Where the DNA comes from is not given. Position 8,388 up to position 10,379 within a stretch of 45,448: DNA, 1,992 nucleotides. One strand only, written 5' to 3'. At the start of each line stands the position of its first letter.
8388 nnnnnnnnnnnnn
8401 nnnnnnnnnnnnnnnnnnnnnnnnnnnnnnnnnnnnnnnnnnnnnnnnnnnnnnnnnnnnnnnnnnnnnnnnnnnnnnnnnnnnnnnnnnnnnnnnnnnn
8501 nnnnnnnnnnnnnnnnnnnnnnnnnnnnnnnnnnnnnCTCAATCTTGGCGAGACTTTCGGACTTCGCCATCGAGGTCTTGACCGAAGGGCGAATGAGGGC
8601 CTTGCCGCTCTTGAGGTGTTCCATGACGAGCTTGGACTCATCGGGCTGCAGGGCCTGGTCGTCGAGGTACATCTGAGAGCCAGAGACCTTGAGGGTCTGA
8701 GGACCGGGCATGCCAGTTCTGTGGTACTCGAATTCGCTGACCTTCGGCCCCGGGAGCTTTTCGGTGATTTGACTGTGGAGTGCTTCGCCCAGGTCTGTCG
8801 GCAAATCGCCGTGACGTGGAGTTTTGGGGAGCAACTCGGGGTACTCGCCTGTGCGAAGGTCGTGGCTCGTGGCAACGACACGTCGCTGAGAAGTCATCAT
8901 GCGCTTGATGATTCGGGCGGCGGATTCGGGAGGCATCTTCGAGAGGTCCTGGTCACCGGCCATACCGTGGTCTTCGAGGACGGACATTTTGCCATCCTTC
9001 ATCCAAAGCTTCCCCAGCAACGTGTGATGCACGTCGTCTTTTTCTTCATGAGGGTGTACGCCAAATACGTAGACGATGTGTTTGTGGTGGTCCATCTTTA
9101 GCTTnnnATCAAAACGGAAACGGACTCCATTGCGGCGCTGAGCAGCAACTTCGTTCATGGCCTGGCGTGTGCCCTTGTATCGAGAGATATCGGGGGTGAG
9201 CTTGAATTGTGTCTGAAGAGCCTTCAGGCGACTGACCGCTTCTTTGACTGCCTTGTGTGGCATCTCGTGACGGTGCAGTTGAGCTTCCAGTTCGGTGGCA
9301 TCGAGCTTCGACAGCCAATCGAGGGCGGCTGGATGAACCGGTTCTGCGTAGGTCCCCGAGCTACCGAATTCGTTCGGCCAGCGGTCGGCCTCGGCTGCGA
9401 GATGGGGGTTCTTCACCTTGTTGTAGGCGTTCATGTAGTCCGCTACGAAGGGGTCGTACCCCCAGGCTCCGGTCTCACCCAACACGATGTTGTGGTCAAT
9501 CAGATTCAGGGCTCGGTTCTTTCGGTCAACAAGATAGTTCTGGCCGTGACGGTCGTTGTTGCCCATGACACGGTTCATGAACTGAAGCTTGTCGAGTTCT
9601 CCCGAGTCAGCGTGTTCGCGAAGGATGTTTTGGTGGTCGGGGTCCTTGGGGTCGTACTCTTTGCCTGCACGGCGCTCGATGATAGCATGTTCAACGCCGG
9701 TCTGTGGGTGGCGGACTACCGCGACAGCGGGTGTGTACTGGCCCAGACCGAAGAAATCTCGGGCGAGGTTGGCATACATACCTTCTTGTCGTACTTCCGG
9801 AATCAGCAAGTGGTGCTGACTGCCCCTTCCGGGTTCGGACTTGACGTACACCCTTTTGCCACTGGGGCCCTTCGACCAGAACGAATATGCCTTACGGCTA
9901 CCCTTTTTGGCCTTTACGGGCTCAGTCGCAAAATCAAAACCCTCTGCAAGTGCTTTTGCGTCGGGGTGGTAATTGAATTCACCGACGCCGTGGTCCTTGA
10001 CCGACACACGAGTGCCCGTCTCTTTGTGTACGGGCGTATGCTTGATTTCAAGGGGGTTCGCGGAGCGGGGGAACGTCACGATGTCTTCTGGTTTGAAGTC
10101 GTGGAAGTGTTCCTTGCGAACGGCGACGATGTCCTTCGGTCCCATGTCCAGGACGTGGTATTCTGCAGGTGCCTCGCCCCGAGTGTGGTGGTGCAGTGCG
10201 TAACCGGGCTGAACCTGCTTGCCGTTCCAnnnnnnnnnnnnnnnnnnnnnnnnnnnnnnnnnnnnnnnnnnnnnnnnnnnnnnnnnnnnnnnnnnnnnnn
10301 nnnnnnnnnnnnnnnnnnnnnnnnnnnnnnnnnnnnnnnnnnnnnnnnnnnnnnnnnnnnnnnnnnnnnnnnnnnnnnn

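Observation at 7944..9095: GGDEF nucleotide-cyclase-like protein embedded in the capsid-assembly operon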

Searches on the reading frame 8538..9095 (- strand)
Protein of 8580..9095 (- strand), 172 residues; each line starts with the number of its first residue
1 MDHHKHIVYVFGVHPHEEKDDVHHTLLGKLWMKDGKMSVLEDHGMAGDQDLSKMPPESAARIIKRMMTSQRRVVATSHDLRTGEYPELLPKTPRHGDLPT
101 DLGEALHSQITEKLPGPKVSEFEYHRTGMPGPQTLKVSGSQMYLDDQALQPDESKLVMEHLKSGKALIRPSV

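Call 44: predict_structure(alignment_id=A2)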
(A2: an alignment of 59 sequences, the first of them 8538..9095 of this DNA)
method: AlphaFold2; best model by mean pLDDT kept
length: 186 residues; sequences in the alignment: 59
mean_pLDDT: 87.3   pTM: 0.55
mean pLDDT of the five models: 87.3, 87.2, 86.8, 86.8, 86.6
residues with pLDDT >= 90: 131; 70-90: 19; 50-70: 32; < 50: 4
segments of 3 or more residues with pLDDT < 50: none
pLDDT, mean of each block of 10 residues (from residue 1): 93 93 96 96 97 96 97 97 93 60 61 67 96 95 97 97 96 66 50
secondary structure, 60 per line:
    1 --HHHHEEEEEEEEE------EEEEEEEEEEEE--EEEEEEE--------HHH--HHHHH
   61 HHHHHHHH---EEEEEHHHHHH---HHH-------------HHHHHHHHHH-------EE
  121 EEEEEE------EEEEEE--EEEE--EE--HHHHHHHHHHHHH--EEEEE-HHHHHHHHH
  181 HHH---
elements in order: H3-6 E7-15 E22-33 E36-42 H56-68 E72-76 H77-82 H102-111 E119-126 E133-138 E141-144 H151-163 E166-170 H172-183

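Call 47: fold_search(model_id=the predicted structure, library=pdb)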
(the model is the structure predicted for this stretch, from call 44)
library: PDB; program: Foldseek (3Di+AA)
matches with E <= 10: 327; with E <= 0.001: 0
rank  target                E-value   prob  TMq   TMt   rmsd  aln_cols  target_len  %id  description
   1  9e78_1I               1.3e-01  0.08  0.13  0.05  21.3       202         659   12  48-nm repeat of the Leishmania tarentolae doublet microtubule (released 2025-03-12)
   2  4tkn_A                4.6e-01  0.07  0.13  0.11  16.3       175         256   12  Structure of the SNX17 FERM domain bound to the second NPxF motif of KRIT1 (released 2014-07-30)
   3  7nps_B1               5.2e-01  0.06  0.12  0.06  19.1       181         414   14  Structure of the periplasmic assembly from the ESX-5 inner membrane complex, C1 model (released 2021-05-26)
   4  4ij2_E                6.5e-01  0.02  0.10  0.08  21.6       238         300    9  Human methemoglobin in complex with the second and third NEAT domains of IsdH from Staphylococcus aureus (released 2013-12-25)
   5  7p0t_D                8.1e-01  0.05  0.14  0.11  22.2       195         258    9  CRYSTAL STRUCTURE OF THE MURINE CLASS I MAJOR HISTOCOMPATIBILITY COMPLEX H-2DB IN COMPLEX WITH LCMV-DERIVED GP33 PEPTI (released 2022-03-23)
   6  8jiv_CS               9.6e-01  0.08  0.14  0.15  20.0       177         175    7  Atomic structure of wheat ribosome reveals unique features of the plant ribosomes (released 2024-03-27)
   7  1fo0_H                1.0e+00  0.11  0.10  0.08   9.4        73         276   14  MURINE ALLOREACTIVE SCFV TCR-PEPTIDE-MHC CLASS I MOLECULE COMPLEX (released 2000-10-02)
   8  9asp_B                1.0e+00  0.03  0.12  0.10  20.7       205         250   14  Human Drosha and DGCR8 in complex with Pri-let-7a1 (released 2024-09-04)
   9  7okt_B                1.1e+00  0.04  0.13  0.15  20.9       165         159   10  X-ray structure of soluble EPCR in C2221 space group (released 2022-04-27)
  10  9fnd_X                1.1e+00  0.05  0.15  0.10  16.5       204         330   11  Transcriptional activator PafBC bound to mycobacterial RNA polymerase (released 2025-02-12)
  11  6wl4_A                1.1e+00  0.03  0.12  0.13  22.2       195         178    8  preTCRbeta-pMHC complex crystal structure (released 2020-12-23)
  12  4v3e_B                1.2e+00  0.03  0.11  0.12  21.7       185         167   13  The CIDRa domain from IT4var07 PfEMP1 bound to endothelial protein C receptor (released 2014-12-17)
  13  2hzm_E                1.2e+00  0.02  0.10  0.10  20.2       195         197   10  Structure of the Mediator head subcomplex Med18/20 (released 2006-09-12)
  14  1hoc_A                1.3e+00  0.14  0.10  0.08   9.3        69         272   12  THE THREE-DIMENSIONAL STRUCTURE OF H-2DB AT 2.4 ANGSTROMS RESOLUTION: IMPLICATIONS FOR ANTIGEN-DETERMINANT SELECTION (released 1994-04-30)
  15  5xpy                  1.3e+00  0.12  0.15  0.07  13.5       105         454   10  Structural basis of kindlin-mediated integrin recognition and activation (released 2017-07-26)
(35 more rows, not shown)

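Call 75: find_homologous_proteins(query=window:8580-9095:-, max_evalue=0.001)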
Query window:8580-9095:-: 36 candidates shared short words with the query, none scored E <= 0.001.

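Call 82: search_protein_representatives(protein=window:8580-9095:-)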
Query: 172 residues. Proteins with E-value up to 0.001 (for the whole library): 44; up to 1e-10: 15; up to 1e-30: 3. The best 44 are listed.
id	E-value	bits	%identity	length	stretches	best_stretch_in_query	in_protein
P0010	1.7e-43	164.8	49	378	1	7-169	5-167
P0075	8.2e-39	149.5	47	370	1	3-169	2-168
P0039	8.9e-34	133.2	43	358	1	6-170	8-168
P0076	1.0e-26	110.2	42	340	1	4-169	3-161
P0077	1.6e-21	93.3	38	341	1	2-168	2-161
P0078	6.7e-20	88.0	39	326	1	3-170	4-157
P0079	2.3e-19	86.2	37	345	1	6-170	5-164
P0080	1.5e-18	83.6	41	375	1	3-170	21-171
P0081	2.0e-18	83.2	40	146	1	5-146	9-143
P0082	7.2e-16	74.9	36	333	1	18-170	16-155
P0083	4.3e-15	72.4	34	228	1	3-169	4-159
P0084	3.9e-14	69.2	45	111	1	6-118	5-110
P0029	7.8e-13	65.0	38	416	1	5-167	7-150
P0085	8.6e-12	61.6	35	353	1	6-169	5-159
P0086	2.6e-11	60.1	34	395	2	5-166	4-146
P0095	2.0e-07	47.4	30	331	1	11-169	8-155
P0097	4.3e-07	46.3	32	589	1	6-168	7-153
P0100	9.1e-06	42.0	33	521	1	10-169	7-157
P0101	2.7e-05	40.5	34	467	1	21-169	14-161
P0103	3.9e-05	39.9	33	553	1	27-168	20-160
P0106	1.1e-04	38.5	26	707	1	23-169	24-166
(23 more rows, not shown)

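Call 84: search_protein_families(library=pfam, proteins=[P0097, P0103, P0100, P0106, P0101, P0095, P0077], max_evalue=0.1)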
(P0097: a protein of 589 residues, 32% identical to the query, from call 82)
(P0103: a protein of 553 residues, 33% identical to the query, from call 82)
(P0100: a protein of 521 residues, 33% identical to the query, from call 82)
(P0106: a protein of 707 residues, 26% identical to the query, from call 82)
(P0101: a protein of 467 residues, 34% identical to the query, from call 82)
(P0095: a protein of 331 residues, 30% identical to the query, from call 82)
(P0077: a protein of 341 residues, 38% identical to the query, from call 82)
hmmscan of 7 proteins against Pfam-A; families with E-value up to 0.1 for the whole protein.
P0097 (589 aa): 1 family
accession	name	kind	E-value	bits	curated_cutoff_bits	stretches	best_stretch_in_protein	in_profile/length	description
PF00990.26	GGDEF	-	2e-09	37.8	23.8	1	436-530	5-111/161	Diguanylate cyclase, GGDEF domain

P0103 (553 aa): 1 family
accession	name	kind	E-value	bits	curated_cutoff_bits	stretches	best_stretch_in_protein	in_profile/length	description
PF00990.26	GGDEF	-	1e-12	48.6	23.8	1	212-348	2-159/161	Diguanylate cyclase, GGDEF domain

P0100 (521 aa): 4 families
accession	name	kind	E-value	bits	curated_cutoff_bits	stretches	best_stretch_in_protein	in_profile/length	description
PF00990.26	GGDEF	-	0.00017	21.8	23.8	1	385-482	24-130/161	Diguanylate cyclase, GGDEF domain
PF24585.1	YunG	-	0.00088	19.9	27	1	210-276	26-88/116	YunG protein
PF18477.7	PIN_9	-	0.05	14.3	26.3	0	371-426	30-87/116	PIN like domain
PF18182.6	mCpol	-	0.081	13.7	26.4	0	424-499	41-107/114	minimal CRISPR polymerase domain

P0106 (707 aa): 2 families
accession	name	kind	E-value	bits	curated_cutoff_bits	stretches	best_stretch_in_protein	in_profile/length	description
PF00990.26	GGDEF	-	6.5e-10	39.4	23.8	1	245-359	34-149/161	Diguanylate cyclase, GGDEF domain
PF12294.13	DUF3626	-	9.8e-08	31.8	27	1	607-678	164-228/301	Protein of unknown function (DUF3626)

P0101 (467 aa): 2 families
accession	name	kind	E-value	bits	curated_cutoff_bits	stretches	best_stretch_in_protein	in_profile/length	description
PF00990.26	GGDEF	-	9.2e-12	45.5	23.8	2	238-284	26-72/161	Diguanylate cyclase, GGDEF domain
PF22709.1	Mu_Gam-Sipho_Gp157-TOTE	-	0.069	13.5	27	0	165-192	13-40/63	Mu Gam/Sipho_Gp157-like domain of the TOTE conflict systems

P0095 (331 aa): 2 families
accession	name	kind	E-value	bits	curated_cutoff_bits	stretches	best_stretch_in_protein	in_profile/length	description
PF18182.6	mCpol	-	0.034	15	26.4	1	290-314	82-106/114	minimal CRISPR polymerase domain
PF00990.26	GGDEF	-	0.043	14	23.8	1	207-298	29-130/161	Diguanylate cyclase, GGDEF domain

P0077 (341 aa): 1 family
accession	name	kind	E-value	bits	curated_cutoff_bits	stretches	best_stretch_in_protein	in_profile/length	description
PF01297.22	ZnuA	-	0.0019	18.2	29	1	267-326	104-163/263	Zinc-uptake complex component A periplasmic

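Call 85: search_protein_families(library=phrogs, proteins=[P0097, P0103, P0100, P0106], max_evalue=0.01)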
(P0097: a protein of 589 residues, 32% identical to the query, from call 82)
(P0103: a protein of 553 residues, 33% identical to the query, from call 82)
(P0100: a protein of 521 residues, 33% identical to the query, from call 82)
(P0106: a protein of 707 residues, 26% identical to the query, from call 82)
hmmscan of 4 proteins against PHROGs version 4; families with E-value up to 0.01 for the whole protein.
P0097 (589 aa): 5 families
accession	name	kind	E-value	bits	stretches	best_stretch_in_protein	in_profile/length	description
phrog_5594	-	unknown function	4.8e-11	43.3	1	426-548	352-485/528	-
phrog_14602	-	unknown function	1.3e-07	32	1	422-548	168-305/336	-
phrog_9661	-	unknown function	1e-05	26.1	1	429-526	113-219/274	-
phrog_26035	-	unknown function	1.6e-05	25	1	453-513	320-384/446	-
phrog_11823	-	unknown function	0.00081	18.9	1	413-517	246-357/693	-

P0103 (553 aa): 6 families
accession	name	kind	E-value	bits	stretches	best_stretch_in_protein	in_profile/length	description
phrog_5594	-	unknown function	6.4e-19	69.3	1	204-349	351-511/528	-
phrog_14602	-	unknown function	2.6e-09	37.6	1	207-348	174-331/336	-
phrog_9661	-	unknown function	1.4e-07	32.2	1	206-340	111-261/274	-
phrog_26035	-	unknown function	2.2e-05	24.6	1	198-329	285-411/446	-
phrog_8342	-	unknown function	0.00011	22.3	1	207-337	245-382/407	-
phrog_11823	-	unknown function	0.0011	18.5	1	205-356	256-426/693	-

P0100 (521 aa): 3 families
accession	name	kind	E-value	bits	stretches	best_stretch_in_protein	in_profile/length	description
phrog_12251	-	unknown function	7.5e-22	79.1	1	192-301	10-124/224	-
phrog_14602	-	unknown function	0.0011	19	1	385-492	201-310/336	-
phrog_9301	-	unknown function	0.0069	17.7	0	364-422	30-86/103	-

P0106 (707 aa): 7 families
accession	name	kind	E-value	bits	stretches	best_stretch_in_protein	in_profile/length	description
phrog_5594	-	unknown function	2.2e-10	41.1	1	247-350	391-491/528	-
phrog_9661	-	unknown function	1.3e-07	32.4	1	246-352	146-252/274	-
phrog_14602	-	unknown function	1.9e-07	31.4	1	247-344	213-306/336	-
phrog_26035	-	unknown function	2.6e-07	30.9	1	214-346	294-418/446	-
phrog_11823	-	unknown function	0.00016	21.2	1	241-362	291-407/693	-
phrog_26588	-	DNA, RNA and nucleotide metabolism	0.0035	16.5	1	520-647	775-904/932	ParB-like partition nuclease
phrog_34213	-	unknown function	0.0066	16.5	1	246-313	334-396/472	-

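Call 91: find_encoding_contigs(protein=P0106, flank=8000, max_places=1)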
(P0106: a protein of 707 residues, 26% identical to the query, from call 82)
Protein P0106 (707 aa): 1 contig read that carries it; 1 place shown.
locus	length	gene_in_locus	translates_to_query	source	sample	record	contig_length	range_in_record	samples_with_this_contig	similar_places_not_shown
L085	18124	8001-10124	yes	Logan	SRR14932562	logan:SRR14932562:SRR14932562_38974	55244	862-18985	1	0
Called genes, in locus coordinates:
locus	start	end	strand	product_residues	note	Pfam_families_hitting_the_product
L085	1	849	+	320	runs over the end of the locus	-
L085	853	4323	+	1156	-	PF04860:Phage_portal, PF14890:Intein_splicing, PF14528:LAGLIDADG_3 (faint)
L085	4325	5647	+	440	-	-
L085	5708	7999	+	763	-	PF18905:DUF5661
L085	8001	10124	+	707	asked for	PF00990:GGDEF, PF12294:DUF3626 (faint)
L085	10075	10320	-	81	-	-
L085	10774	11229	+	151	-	-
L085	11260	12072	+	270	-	-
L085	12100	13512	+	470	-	-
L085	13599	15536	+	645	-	PF13384:HTH_23 (faint), PF19610:DUF6115 (faint), PF25787:HTH_SB (faint), PF13518:HTH_28 (faint)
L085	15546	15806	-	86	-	-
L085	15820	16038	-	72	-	-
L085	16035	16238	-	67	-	-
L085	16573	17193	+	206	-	PF06941:NT5C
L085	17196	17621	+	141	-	-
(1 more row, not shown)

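Call 92: find_encoding_contigs(protein=P0103, flank=8000, max_places=1)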
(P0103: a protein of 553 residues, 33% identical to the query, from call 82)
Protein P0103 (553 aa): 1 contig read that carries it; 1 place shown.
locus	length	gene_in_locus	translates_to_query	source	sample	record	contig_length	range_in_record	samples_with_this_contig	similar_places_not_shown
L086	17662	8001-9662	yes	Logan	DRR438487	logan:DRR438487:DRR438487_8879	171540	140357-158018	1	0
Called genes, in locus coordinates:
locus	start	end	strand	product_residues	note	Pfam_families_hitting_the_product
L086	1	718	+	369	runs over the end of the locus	PF09511:RNA_lig_T4_1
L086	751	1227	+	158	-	PF04116:FA_hydroxylase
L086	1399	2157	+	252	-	-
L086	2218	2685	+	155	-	-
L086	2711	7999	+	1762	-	-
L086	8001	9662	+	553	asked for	PF00990:GGDEF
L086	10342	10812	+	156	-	-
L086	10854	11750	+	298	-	-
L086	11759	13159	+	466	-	PF17236:SU10_MCP (faint)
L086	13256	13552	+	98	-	-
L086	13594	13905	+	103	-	-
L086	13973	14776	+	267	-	PF10979:DUF2786, PF23771:DUF7168 (weak)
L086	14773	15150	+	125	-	PF10263:SprT-like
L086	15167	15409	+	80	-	-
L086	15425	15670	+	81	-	-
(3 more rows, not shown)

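Call 93: find_encoding_contigs(protein=P0076, flank=8000, max_places=1)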
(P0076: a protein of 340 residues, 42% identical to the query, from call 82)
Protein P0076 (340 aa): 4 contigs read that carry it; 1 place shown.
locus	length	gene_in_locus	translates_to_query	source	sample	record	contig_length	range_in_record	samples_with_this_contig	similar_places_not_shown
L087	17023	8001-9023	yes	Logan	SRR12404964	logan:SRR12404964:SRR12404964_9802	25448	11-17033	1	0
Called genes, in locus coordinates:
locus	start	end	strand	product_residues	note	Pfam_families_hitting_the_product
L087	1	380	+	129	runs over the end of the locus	?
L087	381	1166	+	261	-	-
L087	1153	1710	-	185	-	-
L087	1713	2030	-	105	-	-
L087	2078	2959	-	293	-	-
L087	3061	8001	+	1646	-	PF00454:PI3_PI4_kinase (weak)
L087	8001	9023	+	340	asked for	PF00990:GGDEF (weak)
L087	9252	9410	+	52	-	-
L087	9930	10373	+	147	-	-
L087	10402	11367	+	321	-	-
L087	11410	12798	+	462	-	-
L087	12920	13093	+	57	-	-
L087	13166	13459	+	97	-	-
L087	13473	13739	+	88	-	-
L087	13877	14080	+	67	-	-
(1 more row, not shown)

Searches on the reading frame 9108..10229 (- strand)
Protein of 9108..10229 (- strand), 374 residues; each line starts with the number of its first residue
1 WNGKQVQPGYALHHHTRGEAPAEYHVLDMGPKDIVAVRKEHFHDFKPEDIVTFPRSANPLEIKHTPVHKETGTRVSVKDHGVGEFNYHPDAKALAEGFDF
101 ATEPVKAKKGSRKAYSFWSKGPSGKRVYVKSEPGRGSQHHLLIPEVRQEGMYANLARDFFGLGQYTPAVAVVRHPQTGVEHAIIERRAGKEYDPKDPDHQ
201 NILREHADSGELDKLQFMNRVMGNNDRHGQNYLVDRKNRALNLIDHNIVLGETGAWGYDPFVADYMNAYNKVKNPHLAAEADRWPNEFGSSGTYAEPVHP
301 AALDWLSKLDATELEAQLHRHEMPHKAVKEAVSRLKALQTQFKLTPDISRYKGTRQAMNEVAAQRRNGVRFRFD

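Call 65: search_protein_families(library=pfam, proteins=[window:9108-10229:-], max_evalue=1)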
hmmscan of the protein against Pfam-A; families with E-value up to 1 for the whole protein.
window:9108-10229:- (374 aa): 3 families
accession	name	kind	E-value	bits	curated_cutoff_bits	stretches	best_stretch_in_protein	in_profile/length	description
PF00454.33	PI3_PI4_kinase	-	0.00012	22.6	27.1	1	212-254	134-176/241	Phosphatidylinositol 3- and 4-kinase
PF24030.1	DUF7341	-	0.094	13.6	27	1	294-340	60-104/133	Domain of unknown function (DUF7341)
PF06133.16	Com_YlbF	-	0.23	12.4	23.9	1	314-362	44-93/105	Control of competence regulator ComK, YlbF/YmcA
